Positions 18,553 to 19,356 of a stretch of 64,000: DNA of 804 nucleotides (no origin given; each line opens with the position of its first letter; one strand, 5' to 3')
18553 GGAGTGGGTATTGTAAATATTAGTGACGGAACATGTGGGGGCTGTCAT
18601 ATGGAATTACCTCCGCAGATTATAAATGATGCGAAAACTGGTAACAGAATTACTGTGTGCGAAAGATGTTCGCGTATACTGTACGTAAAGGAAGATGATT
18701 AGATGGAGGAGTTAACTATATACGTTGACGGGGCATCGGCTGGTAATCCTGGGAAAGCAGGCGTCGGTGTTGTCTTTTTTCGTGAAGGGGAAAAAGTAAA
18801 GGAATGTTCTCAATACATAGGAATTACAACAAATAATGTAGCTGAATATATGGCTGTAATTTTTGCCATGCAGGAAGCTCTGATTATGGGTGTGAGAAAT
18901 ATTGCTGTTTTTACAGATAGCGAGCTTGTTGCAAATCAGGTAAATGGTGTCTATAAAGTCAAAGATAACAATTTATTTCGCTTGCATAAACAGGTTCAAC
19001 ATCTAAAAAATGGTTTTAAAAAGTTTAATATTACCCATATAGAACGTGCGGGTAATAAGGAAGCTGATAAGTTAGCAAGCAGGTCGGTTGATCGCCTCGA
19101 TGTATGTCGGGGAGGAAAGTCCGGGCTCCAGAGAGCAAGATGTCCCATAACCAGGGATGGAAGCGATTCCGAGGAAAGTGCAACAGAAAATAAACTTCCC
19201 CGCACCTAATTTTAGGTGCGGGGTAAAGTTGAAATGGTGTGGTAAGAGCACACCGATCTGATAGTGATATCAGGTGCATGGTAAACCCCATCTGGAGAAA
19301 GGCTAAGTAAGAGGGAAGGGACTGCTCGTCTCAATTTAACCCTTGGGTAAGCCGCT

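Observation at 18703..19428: RNase P RNA (rnpB) begins inside the 3' end of the RNase HI-like ORF, which reads ~135 nt through rnpB P1-P4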

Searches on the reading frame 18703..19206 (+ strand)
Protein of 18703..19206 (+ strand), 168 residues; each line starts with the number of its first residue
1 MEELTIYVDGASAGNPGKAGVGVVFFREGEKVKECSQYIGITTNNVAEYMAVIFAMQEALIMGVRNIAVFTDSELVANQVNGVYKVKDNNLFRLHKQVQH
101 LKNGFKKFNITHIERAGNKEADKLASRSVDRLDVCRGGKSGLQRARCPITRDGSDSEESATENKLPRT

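Call 4: search_protein_families(library=pfam, proteins=[window:18703-19206:+], max_evalue=0.01)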
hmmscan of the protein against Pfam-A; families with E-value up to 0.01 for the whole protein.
window:18703-19206:+ (168 aa): 2 families
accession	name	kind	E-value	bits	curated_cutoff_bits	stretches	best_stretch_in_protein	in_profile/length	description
PF13456.12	RVT_3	-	6.5e-25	87.9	21.6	1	8-127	2-122/123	Reverse transcriptase-like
PF00075.30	RNase_H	-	7.5e-17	62.3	25.8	1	2-128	2-139/141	RNase H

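Call 5: search_protein_families(library=ncbifam, proteins=[window:18703-19206:+], max_evalue=0.01)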
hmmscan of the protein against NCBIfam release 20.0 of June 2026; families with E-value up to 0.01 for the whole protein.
window:18703-19206:+ (168 aa): 9 families
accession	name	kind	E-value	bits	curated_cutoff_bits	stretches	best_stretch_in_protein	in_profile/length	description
NF005567.0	PRK07238.1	equivalog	1.7e-32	113.2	326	1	3-143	3-145/378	bifunctional RNase H/acid phosphatase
NF041306.1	RnaseHI_Halo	equivalog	6.7e-29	101.2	300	1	5-130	71-196/197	ribonuclease HI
NF041175.1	RNAseHI_Thmprot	equivalog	1.6e-23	83.1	140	1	7-128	5-132/143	ribonuclease HI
NF005822.0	PRK07708.1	equivalog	3.4e-16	59.5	175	1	2-131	72-208/220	hypothetical protein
NF001236.0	PRK00203.1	equivalog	8.9e-15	54.5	160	1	1-93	2-91/151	ribonuclease HI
NF010482.0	PRK13907.1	equivalog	2.2e-14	53.7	231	1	5-129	3-125/128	ribonuclease H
NF046109.1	RNaseH_Halikb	equivalog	4.8e-06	26.7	320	1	5-77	82-152/211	ribonuclease H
NF006433.0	PRK08719.1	subfamily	0.00047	20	170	1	3-77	4-79/147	ribonuclease H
NF005116.0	PRK06548.1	equivalog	0.0032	17.4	280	1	3-85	5-83/161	ribonuclease H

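Call 6: search_solved_structures(query=window:18703-19206:+, show_alignments=3)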
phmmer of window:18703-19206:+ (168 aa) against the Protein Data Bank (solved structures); distinct sequences matched with E-value up to 0.001: 44.
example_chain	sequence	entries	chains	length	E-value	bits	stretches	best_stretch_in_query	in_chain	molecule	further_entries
3u3g_D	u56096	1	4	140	2.3e-24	89.4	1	1-131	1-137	Ribonuclease H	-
3hst_B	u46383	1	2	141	1.1e-23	87.2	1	4-131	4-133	Protein Rv2228c/MT2287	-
4h8k_A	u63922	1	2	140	1.1e-23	87.2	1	1-131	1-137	Ribonuclease H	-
4e19_A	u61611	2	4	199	1.7e-21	80.2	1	6-130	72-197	ribonuclease H1 | Ribonuclease HI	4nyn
3aly_A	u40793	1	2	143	6.8e-13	52.2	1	7-127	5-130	Putative uncharacterized protein ST0753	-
2ehg_A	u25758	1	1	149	6.8e-13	52.2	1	7-128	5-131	ribonuclease HI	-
3h08_A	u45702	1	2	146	7e-10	42.4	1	3-82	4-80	Rnh (Ribonuclease H)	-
2e4l_A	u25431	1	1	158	4.1e-06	30.2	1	4-62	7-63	Ribonuclease HI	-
2zqb_A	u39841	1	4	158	4.8e-06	30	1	4-77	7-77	Ribonuclease HI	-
3aa4_A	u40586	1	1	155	5.6e-06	29.7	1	2-77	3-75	Ribonuclease HI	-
1f21_A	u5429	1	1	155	6.5e-06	29.5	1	2-78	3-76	RIBONUCLEASE HI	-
3aa2_A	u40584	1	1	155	7.7e-06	29.3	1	2-77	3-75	Ribonuclease HI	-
1g15_A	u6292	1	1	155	8e-06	29.2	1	2-78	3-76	RIBONUCLEASE HI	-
4ly7_A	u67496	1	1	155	9.5e-06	29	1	2-78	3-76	Ribonuclease H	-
1rbs_A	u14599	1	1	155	1.1e-05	28.8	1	2-78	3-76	RIBONUCLEASE H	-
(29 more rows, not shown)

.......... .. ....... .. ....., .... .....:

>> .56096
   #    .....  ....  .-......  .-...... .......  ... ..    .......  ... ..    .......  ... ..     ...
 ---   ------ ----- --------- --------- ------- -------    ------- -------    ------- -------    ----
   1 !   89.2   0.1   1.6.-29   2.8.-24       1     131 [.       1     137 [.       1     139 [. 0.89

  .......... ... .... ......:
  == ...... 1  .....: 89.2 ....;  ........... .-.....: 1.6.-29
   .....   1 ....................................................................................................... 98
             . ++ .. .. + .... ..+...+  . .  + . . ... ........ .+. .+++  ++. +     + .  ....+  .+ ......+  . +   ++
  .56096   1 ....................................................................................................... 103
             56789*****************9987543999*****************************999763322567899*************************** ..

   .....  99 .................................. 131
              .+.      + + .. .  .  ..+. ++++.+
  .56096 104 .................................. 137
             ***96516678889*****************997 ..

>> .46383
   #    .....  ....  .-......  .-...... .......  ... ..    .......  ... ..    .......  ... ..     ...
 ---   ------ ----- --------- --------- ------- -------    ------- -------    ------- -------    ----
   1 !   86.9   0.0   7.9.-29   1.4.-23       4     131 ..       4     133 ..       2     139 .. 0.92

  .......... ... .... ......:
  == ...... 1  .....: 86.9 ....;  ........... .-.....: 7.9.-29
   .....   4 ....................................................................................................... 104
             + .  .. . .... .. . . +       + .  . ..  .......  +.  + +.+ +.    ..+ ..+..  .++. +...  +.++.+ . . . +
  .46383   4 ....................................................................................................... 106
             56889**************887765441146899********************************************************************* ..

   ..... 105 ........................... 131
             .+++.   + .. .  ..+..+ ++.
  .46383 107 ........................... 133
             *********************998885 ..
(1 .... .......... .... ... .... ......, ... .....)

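Call 7: find_homologous_proteins(query=window:18703-19206:+)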
Query window:18703-19206:+ (168 aa): 416 proteins with E <= 0.001 among 435 candidates; the best 120 are listed.
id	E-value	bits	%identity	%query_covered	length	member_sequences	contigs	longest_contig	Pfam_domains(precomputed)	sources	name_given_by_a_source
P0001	4.4e-101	353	95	100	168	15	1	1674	PF13456.13,PF00075.31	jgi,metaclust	metaclust:\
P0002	6.0e-95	333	90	100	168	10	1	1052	PF13456.13,PF00075.31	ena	-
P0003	3.4e-93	328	90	99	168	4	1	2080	PF13456.13,PF00075.31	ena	-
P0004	2.9e-90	318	86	99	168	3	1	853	PF13456.13,PF00075.31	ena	-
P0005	1.3e-88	313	84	99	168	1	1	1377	PF13456.13,PF00075.31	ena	-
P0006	2.0e-87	309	84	99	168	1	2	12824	PF13456.13,PF00075.31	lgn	-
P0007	2.7e-78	279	83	89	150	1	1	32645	PF13456.13,PF00075.31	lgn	-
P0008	4.7e-73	262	95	77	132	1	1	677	PF13456.13,PF00075.31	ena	-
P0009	2.0e-69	250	88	77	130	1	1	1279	PF13456.13,PF00075.31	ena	-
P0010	3.3e-67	243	81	83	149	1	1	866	PF13456.13,PF00075.31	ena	-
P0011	2.1e-66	241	85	76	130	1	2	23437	PF13456.13,PF00075.31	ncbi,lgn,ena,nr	ncbi:ribonuclease HI family protein [bacterium]|nr:ribonuclease HI family protein [bacterium]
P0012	1.4e-64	235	84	76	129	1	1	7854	PF13456.13,PF00075.31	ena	-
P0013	5.2e-64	233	83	76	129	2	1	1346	PF13456.13,PF00075.31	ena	-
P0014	5.9e-64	233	80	79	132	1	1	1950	PF13456.13,PF00075.31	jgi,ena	-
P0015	5.9e-64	233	79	79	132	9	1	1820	PF13456.13,PF00075.31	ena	-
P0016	6.9e-64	233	82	76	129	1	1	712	PF13456.13,PF00075.31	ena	-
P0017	7.5e-64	232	83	76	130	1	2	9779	PF13456.13,PF00075.31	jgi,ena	-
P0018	3.7e-63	230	80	77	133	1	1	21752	PF13456.13,PF00075.31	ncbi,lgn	ncbi:MAG: ribonuclease HI family protein [bacterium]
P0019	3.8e-63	230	81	77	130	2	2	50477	PF13456.13,PF00075.31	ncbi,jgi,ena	-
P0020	7.6e-63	229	82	76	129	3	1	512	PF13456.13,PF00075.31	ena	-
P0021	8.4e-53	197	83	64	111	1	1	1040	PF13456.13,PF00075.31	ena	-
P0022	3.8e-39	152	53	78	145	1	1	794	PF13456.13,PF00075.31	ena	-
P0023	4.5e-39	152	59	74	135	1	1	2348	PF13456.13,PF00075.31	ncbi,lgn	-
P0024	1.1e-38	151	53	76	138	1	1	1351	PF13456.13,PF00075.31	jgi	jgi:ribonuclease HI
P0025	1.5e-38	150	52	84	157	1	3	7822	PF13456.13,PF00075.31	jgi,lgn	-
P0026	1.6e-38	150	54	77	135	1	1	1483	PF13456.13,PF00075.31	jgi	jgi:ribonuclease HI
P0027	5.6e-38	148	56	77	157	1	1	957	PF13456.13,PF00075.31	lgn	-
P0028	6.7e-38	148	59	75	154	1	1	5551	PF13456.13,PF00075.31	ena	-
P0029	8.8e-38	148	55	77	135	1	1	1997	PF13456.13,PF00075.31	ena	-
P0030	1.3e-37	147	55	75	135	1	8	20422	PF13456.13,PF00075.31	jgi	-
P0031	1.3e-37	147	51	84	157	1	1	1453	PF13456.13,PF00075.31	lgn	-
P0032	1.5e-37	147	51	85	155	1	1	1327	PF13456.13,PF00075.31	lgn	-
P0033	1.6e-37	147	54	77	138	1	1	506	PF13456.13,PF00075.31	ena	-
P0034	2.5e-37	146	57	76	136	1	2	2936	PF13456.13,PF00075.31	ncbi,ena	-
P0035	2.5e-37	146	58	76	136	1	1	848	PF13456.13,PF00075.31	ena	-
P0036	2.8e-37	146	51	79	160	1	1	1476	PF13456.13,PF00075.31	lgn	-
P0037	3.0e-37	146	53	77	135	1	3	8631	PF13456.13,PF00075.31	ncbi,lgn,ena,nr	ncbi:ribonuclease HI family protein [candidate division NPL-UPA2 bacterium]|nr:ribonuclease HI famil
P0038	3.8e-37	146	56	75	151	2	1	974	PF13456.13,PF00075.31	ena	-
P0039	3.9e-37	146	56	77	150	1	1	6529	PF13456.13,PF00075.31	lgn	-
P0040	3.9e-37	146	56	74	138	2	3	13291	PF13456.13,PF00075.31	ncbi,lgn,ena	-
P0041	4.4e-37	145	53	76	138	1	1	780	PF13456.13,PF00075.31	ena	-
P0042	5.0e-37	145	56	77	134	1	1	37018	PF13456.13,PF00075.31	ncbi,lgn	-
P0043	5.0e-37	145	53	76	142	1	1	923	PF13456.13,PF00075.31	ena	-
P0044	6.3e-37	145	57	76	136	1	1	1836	PF13456.13,PF00075.31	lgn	-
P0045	6.9e-37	145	55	77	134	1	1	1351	PF13456.13,PF00075.31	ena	-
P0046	8.9e-37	144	53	77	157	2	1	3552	PF13456.13,PF00075.31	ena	-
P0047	9.2e-37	144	52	76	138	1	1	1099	PF13456.13,PF00075.31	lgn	-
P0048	1.0e-36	144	55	77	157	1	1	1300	PF13456.13,PF00075.31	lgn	-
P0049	1.2e-36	144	53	76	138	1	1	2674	PF13456.13,PF00075.31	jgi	-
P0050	1.2e-36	144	60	75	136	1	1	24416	PF13456.13,PF00075.31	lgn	-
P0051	1.5e-36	144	54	76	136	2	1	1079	PF13456.13,PF00075.31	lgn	-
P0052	1.7e-36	144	54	78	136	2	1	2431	PF13456.13,PF00075.31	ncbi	-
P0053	1.8e-36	143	53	76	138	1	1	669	PF13456.13,PF00075.31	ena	-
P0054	1.8e-36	143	52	75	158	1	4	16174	PF13456.13,PF00075.31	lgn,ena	-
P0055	1.9e-36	143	53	80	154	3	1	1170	PF13456.13,PF00075.31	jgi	-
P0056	2.0e-36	143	54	76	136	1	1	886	PF13456.13,PF00075.31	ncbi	-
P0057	2.0e-36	143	54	76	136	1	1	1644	PF13456.13,PF00075.31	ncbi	-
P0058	2.2e-36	143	53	76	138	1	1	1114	PF13456.13,PF00075.31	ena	-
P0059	2.5e-36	143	56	74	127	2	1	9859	PF13456.13,PF00075.31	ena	-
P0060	2.5e-36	143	53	79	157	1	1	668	PF13456.13,PF00075.31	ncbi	-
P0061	2.5e-36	143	50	84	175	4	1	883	PF13456.13,PF00075.31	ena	-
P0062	2.6e-36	143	53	76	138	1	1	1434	PF13456.13,PF00075.31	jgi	-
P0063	2.6e-36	143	56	74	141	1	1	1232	PF13456.13,PF00075.31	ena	-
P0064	2.7e-36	143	55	76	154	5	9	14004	PF13456.13,PF00075.31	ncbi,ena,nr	ncbi:MAG: ribonuclease HI family protein [Candidatus Omnitrophica bacterium]|nr:ribonuclease HI fami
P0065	2.8e-36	143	55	76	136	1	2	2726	PF13456.13,PF00075.31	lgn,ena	-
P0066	3.1e-36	143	55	77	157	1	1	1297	PF13456.13,PF00075.31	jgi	jgi:ribonuclease HI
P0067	3.2e-36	143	53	77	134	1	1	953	PF13456.13,PF00075.31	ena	-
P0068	3.3e-36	143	48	84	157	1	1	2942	PF13456.13,PF00075.31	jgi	-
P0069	3.7e-36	142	54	77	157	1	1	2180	PF13456.13,PF00075.31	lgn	-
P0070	4.0e-36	142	55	76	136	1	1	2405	PF13456.13,PF00075.31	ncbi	-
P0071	5.6e-36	142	53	77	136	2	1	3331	PF13456.13,PF00075.31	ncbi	-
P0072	6.6e-36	142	55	76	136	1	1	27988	PF13456.13,PF00075.31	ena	-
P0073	6.7e-36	142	57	75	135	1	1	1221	PF13456.13,PF00075.31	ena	-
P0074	8.7e-36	141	55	75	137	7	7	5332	PF13456.13,PF00075.31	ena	-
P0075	1.1e-35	141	52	76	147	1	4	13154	PF13456.13,PF00075.31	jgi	-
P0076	1.1e-35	141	55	75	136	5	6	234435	PF13456.13,PF00075.31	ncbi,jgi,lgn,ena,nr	ncbi:MAG: ribonuclease HI family protein [Candidatus Omnitrophica bacterium]|nr:ribonuclease HI fami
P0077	1.1e-35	141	54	77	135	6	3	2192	PF13456.13,PF00075.31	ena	-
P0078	1.2e-35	141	53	77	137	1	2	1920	PF13456.13,PF00075.31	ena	-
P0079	1.3e-35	141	53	77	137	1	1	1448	PF13456.13,PF00075.31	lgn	-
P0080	1.3e-35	141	54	74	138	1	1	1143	PF13456.13,PF00075.31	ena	-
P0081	1.5e-35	141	55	75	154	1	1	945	PF13456.13,PF00075.31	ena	-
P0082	1.5e-35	140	53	77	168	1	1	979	PF13456.13,PF00075.31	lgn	-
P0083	1.7e-35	140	53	76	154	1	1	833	PF13456.13,PF00075.31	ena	-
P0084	1.8e-35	140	52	75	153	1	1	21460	PF13456.13,PF00075.31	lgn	-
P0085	1.9e-35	140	51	71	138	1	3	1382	PF13456.13,PF00075.31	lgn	-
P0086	2.0e-35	140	52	76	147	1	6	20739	PF13456.13,PF00075.31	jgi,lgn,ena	-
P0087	2.2e-35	140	52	76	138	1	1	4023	PF13456.13,PF00075.31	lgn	-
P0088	2.4e-35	140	53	78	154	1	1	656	PF13456.13,PF00075.31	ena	-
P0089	2.5e-35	140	55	77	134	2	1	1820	PF13456.13,PF00075.31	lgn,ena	-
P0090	2.8e-35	140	53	77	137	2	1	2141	PF13456.13,PF00075.31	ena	-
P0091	2.8e-35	140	55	74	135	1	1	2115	PF13456.13,PF00075.31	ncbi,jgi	-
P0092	3.0e-35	140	52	77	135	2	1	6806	PF13456.13,PF00075.31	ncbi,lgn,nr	ncbi:ribonuclease HI family protein [candidate division NPL-UPA2 bacterium]|nr:ribonuclease HI famil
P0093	3.3e-35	139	55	74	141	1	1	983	PF13456.13,PF00075.31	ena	-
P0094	4.1e-35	139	51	85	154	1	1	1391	PF13456.13,PF00075.31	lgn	-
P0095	4.2e-35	139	54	77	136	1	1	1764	PF13456.13,PF00075.31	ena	-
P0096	5.4e-35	139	49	77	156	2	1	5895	PF13456.13,PF00075.31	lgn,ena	-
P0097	5.6e-35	139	52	76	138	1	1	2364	PF13456.13,PF00075.31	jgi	-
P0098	6.0e-35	139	52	78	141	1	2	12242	PF13456.13,PF00075.31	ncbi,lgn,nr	ncbi:MAG: ribonuclease HI family protein [Candidatus Omnitrophica bacterium]|nr:ribonuclease HI fami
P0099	6.0e-35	139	55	75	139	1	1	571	PF13456.13,PF00075.31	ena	-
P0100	6.8e-35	138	57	75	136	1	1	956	PF13456.13,PF00075.31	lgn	-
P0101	7.1e-35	138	52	76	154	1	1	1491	PF13456.13,PF00075.31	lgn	-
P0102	9.1e-35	138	53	77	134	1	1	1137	PF13456.13,PF00075.31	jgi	-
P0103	9.1e-35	138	54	75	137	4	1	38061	PF13456.13,PF00075.31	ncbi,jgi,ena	ncbi:MAG: ribonuclease HI family protein [Candidatus Omnitrophota bacterium]|jgi:ribonuclease HI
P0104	9.9e-35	138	54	77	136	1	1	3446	PF13456.13,PF00075.31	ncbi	-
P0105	1.1e-34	138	55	75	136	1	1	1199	PF13456.13,PF00075.31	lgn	-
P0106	1.3e-34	137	52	76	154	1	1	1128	PF13456.13,PF00075.31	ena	-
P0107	1.4e-34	137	54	74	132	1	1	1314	PF13456.13,PF00075.31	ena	-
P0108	1.4e-34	137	51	76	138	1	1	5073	PF13456.13,PF00075.31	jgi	-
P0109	1.6e-34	137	53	75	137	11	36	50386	PF13456.13,PF00075.31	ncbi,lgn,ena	-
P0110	1.7e-34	137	50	79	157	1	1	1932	PF13456.13,PF00075.31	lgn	-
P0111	1.9e-34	137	56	74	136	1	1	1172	PF13456.13,PF00075.31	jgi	jgi:ribonuclease HI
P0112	1.9e-34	137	49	84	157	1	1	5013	PF13456.13,PF00075.31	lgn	-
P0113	2.1e-34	137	51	77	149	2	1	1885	PF13456.13,PF00075.31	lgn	-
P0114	2.5e-34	137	53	74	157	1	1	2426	PF13456.13,PF00075.31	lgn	-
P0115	2.5e-34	137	50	80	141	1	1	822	PF13456.13,PF00075.31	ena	-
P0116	2.5e-34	136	50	80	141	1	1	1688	PF13456.13,PF00075.31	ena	-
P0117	2.6e-34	136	50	76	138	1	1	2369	PF13456.13,PF00075.31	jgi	jgi:ribonuclease HI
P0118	3.2e-34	136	54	75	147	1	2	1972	PF13456.13,PF00075.31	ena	-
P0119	3.4e-34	136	52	77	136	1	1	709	PF13456.13,PF00075.31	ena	-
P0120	3.9e-34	136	54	76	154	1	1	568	PF13456.13,PF00075.31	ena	-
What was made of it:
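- Checked: Six 90%-identity clusters carry a 168-aa form (call 7).
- Six 90%-identity clusters keep the 168-aa form (call 7).
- Tried and rejected: The nearest named RNase HI homologs, at 52-56% identity, are from Omnitrophota/Omnitrophica and NPL-UPA2 MAGs (call 7).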

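Call 8: find_encoding_contigs(protein=window:18703-19206:+, flank=3000, max_places=6)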
Protein window:18703-19206:+ (168 aa): 8 contigs read that carry it; 4 places shown.
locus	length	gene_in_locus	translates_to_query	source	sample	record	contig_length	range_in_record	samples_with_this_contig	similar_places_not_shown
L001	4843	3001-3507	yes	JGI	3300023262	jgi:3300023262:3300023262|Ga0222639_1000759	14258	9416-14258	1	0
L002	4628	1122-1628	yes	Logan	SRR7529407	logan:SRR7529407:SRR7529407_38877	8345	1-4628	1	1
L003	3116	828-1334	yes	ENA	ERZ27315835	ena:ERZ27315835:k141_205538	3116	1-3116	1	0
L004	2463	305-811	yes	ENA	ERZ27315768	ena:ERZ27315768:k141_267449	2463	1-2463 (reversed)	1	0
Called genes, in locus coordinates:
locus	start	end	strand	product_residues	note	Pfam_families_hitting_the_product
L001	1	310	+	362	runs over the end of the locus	PF00483:NTP_transferase, PF12804:NTP_transf_3 (weak), PF22640:ManC_GMP_beta-helix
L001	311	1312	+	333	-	PF01699:Na_Ca_ex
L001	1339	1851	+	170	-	PF00156:Pribosyltran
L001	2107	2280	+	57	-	-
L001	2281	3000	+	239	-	PF24481:CT398_CC, PF02591:Zn_ribbon_9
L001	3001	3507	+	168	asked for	PF00075:RNase_H, PF13456:RVT_3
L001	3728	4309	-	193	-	PF01467:CTP_transf_like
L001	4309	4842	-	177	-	?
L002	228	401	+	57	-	-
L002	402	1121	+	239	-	PF24481:CT398_CC, PF02591:Zn_ribbon_9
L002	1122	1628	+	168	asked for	PF00075:RNase_H, PF13456:RVT_3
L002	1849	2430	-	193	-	PF01467:CTP_transf_like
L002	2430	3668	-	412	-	PF00171:Aldedh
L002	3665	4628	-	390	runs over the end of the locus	PF00696:AA_kinase, PF01472:PUA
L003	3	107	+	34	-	?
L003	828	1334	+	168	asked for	PF00075:RNase_H, PF13456:RVT_3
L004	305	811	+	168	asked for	PF00075:RNase_H, PF13456:RVT_3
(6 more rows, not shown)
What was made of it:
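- Checked: The exact protein is encoded on 8 contigs, and the four shown come from four different samples (call 8).
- Real sequence: the exact protein is on 8 contigs from at least 4 samples (call 8). The exact sequence is on 8 contigs from independent samples (call 8).
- Tried and rejected: The exact protein is on 8 contigs, and the four shown come from four different samples (call 8).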

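Call 11: find_related_loci(query=window:18703-19206:+, collection=metagenome_contigs, flank=1500)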
Query window:18703-19206:+ (168 aa) in metagenome_contigs; peptide patterns used: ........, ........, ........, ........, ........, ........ (x = any residue, [..] = any of these).
308 stretches matched a pattern; 81 encode a relative of the query (tblastn E <= 1e-3); the best 80 are kept; 80 distinct loci.
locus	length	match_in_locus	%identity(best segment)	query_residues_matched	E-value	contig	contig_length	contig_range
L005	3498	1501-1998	92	1-166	2e-102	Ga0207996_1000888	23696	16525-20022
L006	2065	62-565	89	1-168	2e-105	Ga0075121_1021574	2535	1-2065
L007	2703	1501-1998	89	1-166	2e-102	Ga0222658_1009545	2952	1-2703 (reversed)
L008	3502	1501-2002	74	1-166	1e-70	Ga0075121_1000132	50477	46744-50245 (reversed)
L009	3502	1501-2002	74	1-166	1e-70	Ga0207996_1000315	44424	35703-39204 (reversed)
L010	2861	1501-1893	44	3-133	6e-32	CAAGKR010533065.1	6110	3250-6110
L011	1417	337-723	46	4-131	2e-31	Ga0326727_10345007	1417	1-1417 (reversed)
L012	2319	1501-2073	35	6-167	7e-30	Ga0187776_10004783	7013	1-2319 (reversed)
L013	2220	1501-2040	35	5-155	4e-30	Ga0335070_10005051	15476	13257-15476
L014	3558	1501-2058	37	5-166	9e-30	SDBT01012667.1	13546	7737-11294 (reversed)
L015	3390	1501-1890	43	3-131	6e-29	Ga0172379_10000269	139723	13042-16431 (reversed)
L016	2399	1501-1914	41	1-130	5e-29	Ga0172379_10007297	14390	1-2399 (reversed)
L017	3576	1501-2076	33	5-166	3e-28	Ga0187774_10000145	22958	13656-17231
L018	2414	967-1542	35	5-167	4e-28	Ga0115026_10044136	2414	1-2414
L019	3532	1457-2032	35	5-167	1e-27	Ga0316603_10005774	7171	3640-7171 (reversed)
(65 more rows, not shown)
